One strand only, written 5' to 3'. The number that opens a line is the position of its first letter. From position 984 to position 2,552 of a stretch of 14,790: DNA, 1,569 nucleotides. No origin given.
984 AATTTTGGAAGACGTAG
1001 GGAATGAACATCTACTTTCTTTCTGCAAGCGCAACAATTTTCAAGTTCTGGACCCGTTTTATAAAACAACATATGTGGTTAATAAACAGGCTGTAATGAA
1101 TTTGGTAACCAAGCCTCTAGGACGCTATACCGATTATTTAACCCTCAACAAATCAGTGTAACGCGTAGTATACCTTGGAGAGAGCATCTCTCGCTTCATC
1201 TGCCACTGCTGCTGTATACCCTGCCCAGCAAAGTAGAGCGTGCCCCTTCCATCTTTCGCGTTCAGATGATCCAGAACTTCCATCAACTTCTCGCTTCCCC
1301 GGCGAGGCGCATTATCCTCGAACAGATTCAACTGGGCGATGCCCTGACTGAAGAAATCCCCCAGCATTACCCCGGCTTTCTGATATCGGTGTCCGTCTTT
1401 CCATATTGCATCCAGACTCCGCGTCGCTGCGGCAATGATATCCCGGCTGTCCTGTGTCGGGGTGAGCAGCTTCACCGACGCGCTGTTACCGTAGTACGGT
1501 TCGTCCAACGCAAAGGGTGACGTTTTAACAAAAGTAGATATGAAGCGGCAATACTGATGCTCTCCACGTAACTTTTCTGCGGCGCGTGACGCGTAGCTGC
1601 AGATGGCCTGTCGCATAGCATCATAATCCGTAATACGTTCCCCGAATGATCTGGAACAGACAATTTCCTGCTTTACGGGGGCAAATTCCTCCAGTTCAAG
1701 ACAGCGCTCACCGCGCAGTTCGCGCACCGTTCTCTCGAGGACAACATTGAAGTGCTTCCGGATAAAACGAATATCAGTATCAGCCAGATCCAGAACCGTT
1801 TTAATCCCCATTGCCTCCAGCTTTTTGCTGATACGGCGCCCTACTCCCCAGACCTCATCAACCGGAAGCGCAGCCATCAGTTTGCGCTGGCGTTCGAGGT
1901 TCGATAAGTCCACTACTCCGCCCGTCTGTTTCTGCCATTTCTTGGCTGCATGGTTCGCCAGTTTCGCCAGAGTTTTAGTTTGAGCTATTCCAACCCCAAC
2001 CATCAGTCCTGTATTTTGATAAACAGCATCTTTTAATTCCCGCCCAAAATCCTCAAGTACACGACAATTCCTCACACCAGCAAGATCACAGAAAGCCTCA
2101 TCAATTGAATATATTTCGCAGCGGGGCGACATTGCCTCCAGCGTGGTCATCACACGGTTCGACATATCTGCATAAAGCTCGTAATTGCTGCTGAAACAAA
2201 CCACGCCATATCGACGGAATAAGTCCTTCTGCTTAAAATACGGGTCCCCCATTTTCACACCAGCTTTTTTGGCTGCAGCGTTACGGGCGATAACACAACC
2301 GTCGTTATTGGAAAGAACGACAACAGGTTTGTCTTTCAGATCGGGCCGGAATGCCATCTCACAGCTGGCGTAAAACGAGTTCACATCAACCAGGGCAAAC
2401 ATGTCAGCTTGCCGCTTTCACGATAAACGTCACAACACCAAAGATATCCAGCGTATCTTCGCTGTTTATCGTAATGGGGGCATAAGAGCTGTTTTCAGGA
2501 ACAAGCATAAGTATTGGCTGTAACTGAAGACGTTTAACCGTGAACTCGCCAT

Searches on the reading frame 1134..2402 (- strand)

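Call 9: search_protein_families(library=pfam, proteins=[window:1134-2402:-], max_evalue=0.01)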
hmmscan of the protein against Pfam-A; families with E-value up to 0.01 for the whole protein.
window:1134-2402:- (422 aa): 6 families
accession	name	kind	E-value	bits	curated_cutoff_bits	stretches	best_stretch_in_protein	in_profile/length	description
PF00817.25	IMS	-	1.6e-41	142.1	23.2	1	5-150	1-147/148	impB/mucB/samB family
PF11799.13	IMS_C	-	2.3e-24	86.3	20.7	1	245-360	2-109/109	impB/mucB/samB family C-terminal domain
PF13438.11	DUF4113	-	1.7e-22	79.6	24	1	371-421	1-51/51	Domain of unknown function (DUF4113)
PF11798.14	IMS_HHH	-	5.5e-07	29.9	24.4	1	172-200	4-32/32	IMS family HHH motif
PF21999.2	IMS_HHH_1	-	0.00024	21.9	27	1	186-218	5-37/53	DNA polymerase-iota, thumb domain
PF10391.15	DNA_pol_lambd_f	-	0.00077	19.7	29.8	0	183-208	5-30/51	Fingers domain of DNA polymerase lambda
